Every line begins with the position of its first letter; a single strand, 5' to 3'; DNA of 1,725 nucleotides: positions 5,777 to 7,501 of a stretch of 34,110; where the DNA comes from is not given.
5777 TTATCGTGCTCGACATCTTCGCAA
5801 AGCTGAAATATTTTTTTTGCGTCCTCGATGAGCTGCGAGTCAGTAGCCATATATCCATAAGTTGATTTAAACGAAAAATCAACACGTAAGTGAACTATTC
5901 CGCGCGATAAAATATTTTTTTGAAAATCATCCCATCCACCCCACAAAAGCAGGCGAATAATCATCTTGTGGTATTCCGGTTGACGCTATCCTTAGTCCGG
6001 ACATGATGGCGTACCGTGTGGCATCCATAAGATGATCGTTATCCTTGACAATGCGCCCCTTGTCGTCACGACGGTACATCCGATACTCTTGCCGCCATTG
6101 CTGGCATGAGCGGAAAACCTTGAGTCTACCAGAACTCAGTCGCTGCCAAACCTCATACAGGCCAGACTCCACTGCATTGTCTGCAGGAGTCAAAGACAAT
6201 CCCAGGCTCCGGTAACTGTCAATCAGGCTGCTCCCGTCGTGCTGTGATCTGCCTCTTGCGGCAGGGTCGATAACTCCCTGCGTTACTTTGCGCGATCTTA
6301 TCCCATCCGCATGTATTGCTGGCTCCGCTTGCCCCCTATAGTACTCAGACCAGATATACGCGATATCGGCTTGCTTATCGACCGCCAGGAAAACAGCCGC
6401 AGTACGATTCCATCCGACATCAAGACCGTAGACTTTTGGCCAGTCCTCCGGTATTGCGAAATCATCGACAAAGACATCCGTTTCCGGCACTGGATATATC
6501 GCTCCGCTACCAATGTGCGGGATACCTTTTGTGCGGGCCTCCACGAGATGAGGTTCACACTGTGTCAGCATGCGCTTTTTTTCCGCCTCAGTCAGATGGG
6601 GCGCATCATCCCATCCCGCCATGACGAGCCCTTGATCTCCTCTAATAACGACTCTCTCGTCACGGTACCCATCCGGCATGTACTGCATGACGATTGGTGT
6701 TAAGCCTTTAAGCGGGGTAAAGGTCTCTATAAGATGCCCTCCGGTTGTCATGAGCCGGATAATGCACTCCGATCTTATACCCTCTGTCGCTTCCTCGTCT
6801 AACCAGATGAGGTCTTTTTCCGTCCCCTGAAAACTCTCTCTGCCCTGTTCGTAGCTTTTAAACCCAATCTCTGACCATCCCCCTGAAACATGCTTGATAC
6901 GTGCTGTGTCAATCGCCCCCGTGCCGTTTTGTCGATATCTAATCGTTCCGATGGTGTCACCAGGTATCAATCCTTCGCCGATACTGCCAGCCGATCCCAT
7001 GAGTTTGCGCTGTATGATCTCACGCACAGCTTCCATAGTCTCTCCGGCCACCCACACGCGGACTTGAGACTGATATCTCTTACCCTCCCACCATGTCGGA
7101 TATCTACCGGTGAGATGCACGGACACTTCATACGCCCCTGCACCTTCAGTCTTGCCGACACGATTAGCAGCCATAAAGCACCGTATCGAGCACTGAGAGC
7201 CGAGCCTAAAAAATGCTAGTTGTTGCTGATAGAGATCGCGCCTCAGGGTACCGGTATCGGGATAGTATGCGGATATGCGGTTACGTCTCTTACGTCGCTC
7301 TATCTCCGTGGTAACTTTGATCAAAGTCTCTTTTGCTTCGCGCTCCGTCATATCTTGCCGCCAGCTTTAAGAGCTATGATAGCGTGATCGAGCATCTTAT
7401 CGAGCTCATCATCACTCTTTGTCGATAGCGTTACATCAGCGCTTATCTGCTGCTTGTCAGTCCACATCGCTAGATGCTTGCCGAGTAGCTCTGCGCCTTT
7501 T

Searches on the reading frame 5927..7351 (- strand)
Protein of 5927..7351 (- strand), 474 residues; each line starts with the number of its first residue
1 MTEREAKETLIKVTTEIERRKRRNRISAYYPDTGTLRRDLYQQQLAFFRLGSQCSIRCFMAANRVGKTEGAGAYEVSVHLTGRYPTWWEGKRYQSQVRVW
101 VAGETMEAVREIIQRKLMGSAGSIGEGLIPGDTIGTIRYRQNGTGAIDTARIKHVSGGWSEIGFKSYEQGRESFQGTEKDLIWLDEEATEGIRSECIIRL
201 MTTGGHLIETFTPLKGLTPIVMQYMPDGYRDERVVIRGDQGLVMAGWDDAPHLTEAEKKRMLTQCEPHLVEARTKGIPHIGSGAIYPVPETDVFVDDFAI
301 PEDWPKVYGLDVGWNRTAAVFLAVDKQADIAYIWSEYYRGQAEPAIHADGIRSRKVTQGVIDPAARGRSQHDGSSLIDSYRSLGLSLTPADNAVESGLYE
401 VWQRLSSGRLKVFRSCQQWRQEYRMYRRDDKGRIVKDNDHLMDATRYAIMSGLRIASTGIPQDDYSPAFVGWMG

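Call 36: search_dna_similar(query=window:5927-7351:-, collection=phages, mode=protein, max_rows=12)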
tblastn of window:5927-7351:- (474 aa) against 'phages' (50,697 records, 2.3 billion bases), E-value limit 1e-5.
Records with a match: 467; places in all: 471; records where one place covers at least 80% of the query: 401.
Best place of each record, by identity: <60% 467.
By first word of the organism name: Pseudomonas 111; Escherichia 101; Salmonella 98; Vibrio 18; Aeromonas 11; Caudoviricetes 10; Proteus 10; Enterobacteria 10; Lactobacillus 10; Arthrobacter 8; and 31 more.
By host as written in the record: Escherichia coli 62; - 43; Pseudomonas aeruginosa 39; Salmonella enterica subsp. enterica serovar Typhimurium 21; Salmonella sp. 17; Pseudomonas aeruginosa PAO1 16; Salmonella enterica 11; Aeromonas hydrophila 9; and 143 more.
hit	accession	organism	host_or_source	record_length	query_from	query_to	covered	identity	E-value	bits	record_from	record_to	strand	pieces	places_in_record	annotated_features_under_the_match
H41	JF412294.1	EBPR podovirus 1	-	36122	7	474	99%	51.6%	1e-157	500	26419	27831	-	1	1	gp39: TerL | gp40: TerS | gp38: hypothetical protein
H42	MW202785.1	Caudoviricetes sp.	Manatee Spring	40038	30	469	93%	50.9%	1e-122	464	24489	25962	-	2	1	large terminase protein (x2)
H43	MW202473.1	Caudoviricetes sp.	Manatee Spring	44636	16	469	96%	45.6%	2e-129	419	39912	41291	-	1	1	large terminase protein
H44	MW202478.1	Caudoviricetes sp.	Manatee Spring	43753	20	442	89%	45.0%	1e-117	385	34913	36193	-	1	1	large terminase protein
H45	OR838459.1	Stenotrophomonas phage StenR_269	Stenotrophomonas rhizophila CEMTC 4565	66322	46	462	88%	44.8%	2e-114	376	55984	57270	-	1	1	terminase large subunit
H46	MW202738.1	Caudoviricetes sp.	Manatee Spring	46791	23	474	95%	38.2%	2e-101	338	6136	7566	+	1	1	large terminase protein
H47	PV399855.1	Vibrio phage Ph19S9E2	Vibrio parahaemolyticus vp19S9E2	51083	8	470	98%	37.2%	3e-90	306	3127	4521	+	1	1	record has no annotation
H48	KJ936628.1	Vibrio phage VPp1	Vibrio parahaemolyticus VP 17802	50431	8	470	98%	37.0%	2e-90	307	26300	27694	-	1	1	terminase large subunit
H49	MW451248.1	Vibrio phage VP506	Vibrio parahaemolyticus VP506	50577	8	470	98%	36.8%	1e-90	307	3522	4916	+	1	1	record has no annotation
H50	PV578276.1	Vibrio phage phivp506_24CJH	Vibrio parahaemolyticus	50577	8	470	98%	36.8%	1e-90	307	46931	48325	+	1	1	DNA packaging protein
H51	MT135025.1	Vibrio phage V07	Vibrio parahaemolyticus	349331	8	470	98%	36.8%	2e-90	306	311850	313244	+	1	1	terminase large subunit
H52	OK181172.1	Vibrio phage 536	Vibrio parahaemolyticus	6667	8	470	98%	36.8%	3e-90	306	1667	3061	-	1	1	terminase large subunit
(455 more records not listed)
